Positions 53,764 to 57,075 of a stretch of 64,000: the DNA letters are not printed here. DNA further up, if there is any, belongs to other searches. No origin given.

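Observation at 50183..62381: Lantibiotic operon lacks adjacent LanP, LanT, LanI/FEG and LanRK; the leader junction is not a LanP site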

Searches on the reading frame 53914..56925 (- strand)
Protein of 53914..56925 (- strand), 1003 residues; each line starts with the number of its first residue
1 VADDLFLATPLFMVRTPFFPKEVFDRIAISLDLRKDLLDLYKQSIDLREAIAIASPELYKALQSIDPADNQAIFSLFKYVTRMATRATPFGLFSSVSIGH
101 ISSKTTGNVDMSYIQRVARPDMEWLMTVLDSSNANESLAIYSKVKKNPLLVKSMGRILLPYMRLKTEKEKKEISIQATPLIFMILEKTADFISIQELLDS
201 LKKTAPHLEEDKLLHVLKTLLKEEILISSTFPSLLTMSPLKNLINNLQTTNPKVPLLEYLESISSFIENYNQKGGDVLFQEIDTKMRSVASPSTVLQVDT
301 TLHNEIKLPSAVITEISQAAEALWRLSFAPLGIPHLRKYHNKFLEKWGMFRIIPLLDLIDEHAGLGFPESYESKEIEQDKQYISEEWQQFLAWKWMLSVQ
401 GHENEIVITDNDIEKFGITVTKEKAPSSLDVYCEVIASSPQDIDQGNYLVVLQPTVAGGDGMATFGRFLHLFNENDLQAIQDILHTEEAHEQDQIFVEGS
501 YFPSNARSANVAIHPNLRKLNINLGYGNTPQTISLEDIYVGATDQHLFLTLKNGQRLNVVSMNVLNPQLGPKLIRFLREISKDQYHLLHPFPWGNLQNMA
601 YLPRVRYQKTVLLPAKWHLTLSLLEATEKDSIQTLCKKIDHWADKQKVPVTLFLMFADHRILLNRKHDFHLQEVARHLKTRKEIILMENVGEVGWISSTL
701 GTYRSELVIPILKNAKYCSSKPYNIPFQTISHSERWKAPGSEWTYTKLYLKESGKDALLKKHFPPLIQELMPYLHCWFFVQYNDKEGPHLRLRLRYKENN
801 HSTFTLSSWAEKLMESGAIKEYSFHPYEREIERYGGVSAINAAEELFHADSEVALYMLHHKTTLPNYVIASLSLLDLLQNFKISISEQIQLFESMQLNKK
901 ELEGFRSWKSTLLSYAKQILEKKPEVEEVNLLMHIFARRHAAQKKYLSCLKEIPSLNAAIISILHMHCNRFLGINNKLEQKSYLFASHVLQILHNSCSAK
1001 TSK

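Call 3: search_protein_families(library=pfam, proteins=[window:53914-56925:-], max_evalue=0.01)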
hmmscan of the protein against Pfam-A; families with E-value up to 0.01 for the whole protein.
window:53914-56925:- (1003 aa): 2 families
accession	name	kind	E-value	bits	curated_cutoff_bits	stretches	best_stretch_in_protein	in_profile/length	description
PF04738.18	Lant_dehydr_N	-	8.8e-150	500.4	28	1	47-672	5-647/649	Lantibiotic dehydratase, N terminus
PF14028.11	Lant_dehydr_C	-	1.4e-49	170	24.4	1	743-989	1-254/255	Lantibiotic biosynthesis dehydratase C-term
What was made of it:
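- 53914..56925 (-): LanB dehydratase, about 991-1003 aa depending on the start codon. Lant_dehydr_N at 8.8e-150 and Lant_dehydr_C at 1.4e-49 (call 3).
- On Class I lanthipeptide biosynthetic cluster: PF04738 at 8.8e-150 and PF14028 at 1.4e-49 in 53914-56925 (call 3).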

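Call 9: find_related_loci(query=window:53914-56925:-, collection=genome_contigs, flank=10000)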
Query window:53914-56925:- (1003 aa) in genome_contigs; peptide patterns used: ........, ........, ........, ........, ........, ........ (x = any residue, [..] = any of these).
102 stretches matched a pattern, but none encodes a relative of the query by tblastn (E <= 1e-3).
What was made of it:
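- Tried and rejected: A scan with LanB alone found nothing (call 9).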

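Call 52: search_protein_families(library=ncbifam, proteins=[window:53914-56925:-], max_evalue=0.00001)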
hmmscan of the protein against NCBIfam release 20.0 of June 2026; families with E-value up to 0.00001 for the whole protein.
window:53914-56925:- (1003 aa): 1 family
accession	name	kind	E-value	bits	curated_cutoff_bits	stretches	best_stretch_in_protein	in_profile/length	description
TIGR03891.1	thiopep_ocin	subfamily_domain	1.5e-51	175.9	48.45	1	743-989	1-262/263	thiopeptide-type bacteriocin biosynthesis protein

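Call 92: search_dna_similar(query=window:53914-56925:-, collection=plasmids, mode=protein, max_rows=15, max_evalue=1e-10)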
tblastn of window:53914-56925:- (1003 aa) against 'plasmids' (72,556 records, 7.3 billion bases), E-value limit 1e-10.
Records with a match: 159; places in all: 168; records where one place covers at least 80% of the query: 130.
Best place of each record, by identity: <60% 159.
By first word of the organism name: Streptomyces 46; Clostridium 26; Apilactobacillus 16; Bacillus 15; Priestia 13; Staphylococcus 10; Clavibacter 6; Embleya 3; Streptococcus 3; Ligilactobacillus 3; and 14 more.
By predicted mobility (MOB-suite, as given by PLSDB): non-mobilizable 120; mobilizable 33; conjugative 6.
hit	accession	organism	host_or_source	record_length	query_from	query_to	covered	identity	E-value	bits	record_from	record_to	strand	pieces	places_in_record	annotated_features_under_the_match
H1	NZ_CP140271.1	Priestia megaterium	Single cell,ginseng rhizosphere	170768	3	990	99%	32.1%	2e-139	470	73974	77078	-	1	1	lantibiotic dehydratase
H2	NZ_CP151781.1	Priestia megaterium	whole organism,soil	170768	3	990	99%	32.1%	2e-139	470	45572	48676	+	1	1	lantibiotic dehydratase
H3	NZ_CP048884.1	Priestia megaterium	culture,agricultural soil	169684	3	990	99%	32.0%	1e-141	477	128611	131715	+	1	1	lantibiotic dehydratase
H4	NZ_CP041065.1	Priestia megaterium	cell culture,soil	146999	3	990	99%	32.0%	1e-141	476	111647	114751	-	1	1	lantibiotic dehydratase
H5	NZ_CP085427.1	Priestia megaterium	single cell,soil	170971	3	990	99%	32.0%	2e-141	476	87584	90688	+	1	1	lantibiotic dehydratase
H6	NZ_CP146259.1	Priestia megaterium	Nicotiana tabacum L.,Cell ...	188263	3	990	99%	32.0%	3e-141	475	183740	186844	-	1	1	lantibiotic dehydratase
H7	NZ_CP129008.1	Priestia aryabhattai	mixed culture,sea water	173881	3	990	99%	32.0%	6e-141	474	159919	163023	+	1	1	lantibiotic dehydratase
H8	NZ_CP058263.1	Priestia megaterium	cell culture,potash salt dump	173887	3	990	99%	32.0%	6e-141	474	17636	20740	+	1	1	lantibiotic dehydratase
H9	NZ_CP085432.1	Priestia megaterium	single cell,soil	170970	3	990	99%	31.9%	3e-141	476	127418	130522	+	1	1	lantibiotic dehydratase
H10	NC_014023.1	Priestia megaterium QM B1551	-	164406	3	990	99%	31.9%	3e-141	475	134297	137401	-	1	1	lantibiotic dehydratase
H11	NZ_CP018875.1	Priestia megaterium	Camellia oleifera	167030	3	990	99%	31.7%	2e-139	470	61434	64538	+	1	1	lantibiotic dehydratase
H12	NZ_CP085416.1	Priestia megaterium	single cell,soil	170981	3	893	89%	33.2%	8e-133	451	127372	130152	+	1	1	lantibiotic dehydratase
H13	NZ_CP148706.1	Clostridium perfringens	Dog,single cell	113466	5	995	99%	28.6%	3e-97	345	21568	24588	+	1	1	lantibiotic dehydratase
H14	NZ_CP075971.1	Clostridium perfringens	salmon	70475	5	995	99%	28.5%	7e-97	344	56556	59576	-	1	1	lantibiotic dehydratase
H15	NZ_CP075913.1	Clostridium perfringens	sludge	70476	5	995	99%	28.5%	1e-96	344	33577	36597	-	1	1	lantibiotic dehydratase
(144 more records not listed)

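Call 93: get_annotated_region(hit=H10, flank=10000)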
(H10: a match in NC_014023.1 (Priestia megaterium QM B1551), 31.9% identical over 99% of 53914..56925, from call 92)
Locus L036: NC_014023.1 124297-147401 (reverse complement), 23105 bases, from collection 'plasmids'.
description: Priestia megaterium QM B1551 plasmid pBM700, complete sequence
organism: Priestia megaterium QM B1551 (NCBI taxid 545693)
taxonomy: Bacteria; Bacillota; Bacilli; Bacillales; Bacillaceae; Priestia; Priestia megaterium; Priestia megaterium QM B1551
host: -; source: -; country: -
typing (MOB-suite, as given by PLSDB): non-mobilizable; replicon rep_cluster_385
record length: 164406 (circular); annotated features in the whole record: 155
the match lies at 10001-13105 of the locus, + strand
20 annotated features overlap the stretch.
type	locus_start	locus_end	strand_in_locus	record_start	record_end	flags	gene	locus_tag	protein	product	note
CDS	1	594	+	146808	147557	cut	-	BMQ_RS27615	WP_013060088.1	AAC(3) family N-acetyltransferase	GO:0046677 - response to antibiotic [Evidence IEA]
CDS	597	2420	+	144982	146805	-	-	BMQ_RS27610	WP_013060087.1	aminotransferase class I/II-fold pyridoxal phosphate-dependent enzyme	GO:0009058 - biosynthetic process [Evidence IEA]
CDS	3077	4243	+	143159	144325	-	-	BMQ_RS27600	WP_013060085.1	1-deoxy-D-xylulose-5-phosphate reductoisomerase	GO:0008299 - isoprenoid biosynthetic process [Evidence IEA]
CDS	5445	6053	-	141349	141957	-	-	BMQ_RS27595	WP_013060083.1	response regulator transcription factor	GO:0000160 - phosphorelay signal transduction system [Evidence IEA]; GO:0006355 - regulation of DNA-templated ...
CDS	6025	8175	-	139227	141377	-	-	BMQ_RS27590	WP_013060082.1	ATP-binding protein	-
CDS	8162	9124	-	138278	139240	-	-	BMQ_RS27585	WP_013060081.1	class 1 isoprenoid biosynthesis enzyme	GO:0008299 - isoprenoid biosynthetic process [Evidence IEA]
CDS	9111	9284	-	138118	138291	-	-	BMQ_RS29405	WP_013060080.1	hypothetical protein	-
CDS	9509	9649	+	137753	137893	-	-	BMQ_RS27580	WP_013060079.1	gallidermin/nisin family lantibiotic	-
CDS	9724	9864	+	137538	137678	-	-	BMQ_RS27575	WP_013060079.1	gallidermin/nisin family lantibiotic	-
CDS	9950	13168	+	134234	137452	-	-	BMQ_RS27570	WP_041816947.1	lantibiotic dehydratase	-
CDS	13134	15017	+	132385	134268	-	-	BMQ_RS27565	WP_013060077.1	ABC transporter ATP-binding protein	-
CDS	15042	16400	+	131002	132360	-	-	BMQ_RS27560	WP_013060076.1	lanthionine synthetase C family protein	-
CDS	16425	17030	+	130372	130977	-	-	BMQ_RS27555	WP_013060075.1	flavoprotein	-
CDS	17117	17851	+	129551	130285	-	-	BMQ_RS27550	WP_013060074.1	ATP-binding cassette domain-containing protein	-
CDS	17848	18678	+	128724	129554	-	-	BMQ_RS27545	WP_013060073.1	ABC transporter permease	-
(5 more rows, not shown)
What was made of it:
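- On LanFEG immunity transporter: They are readily seen in the pBM700 comparator (call 93).
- Method control: the same approach readily finds lanT, lanFEG and an RR/HK pair in P. megaterium pBM700 (call 93).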
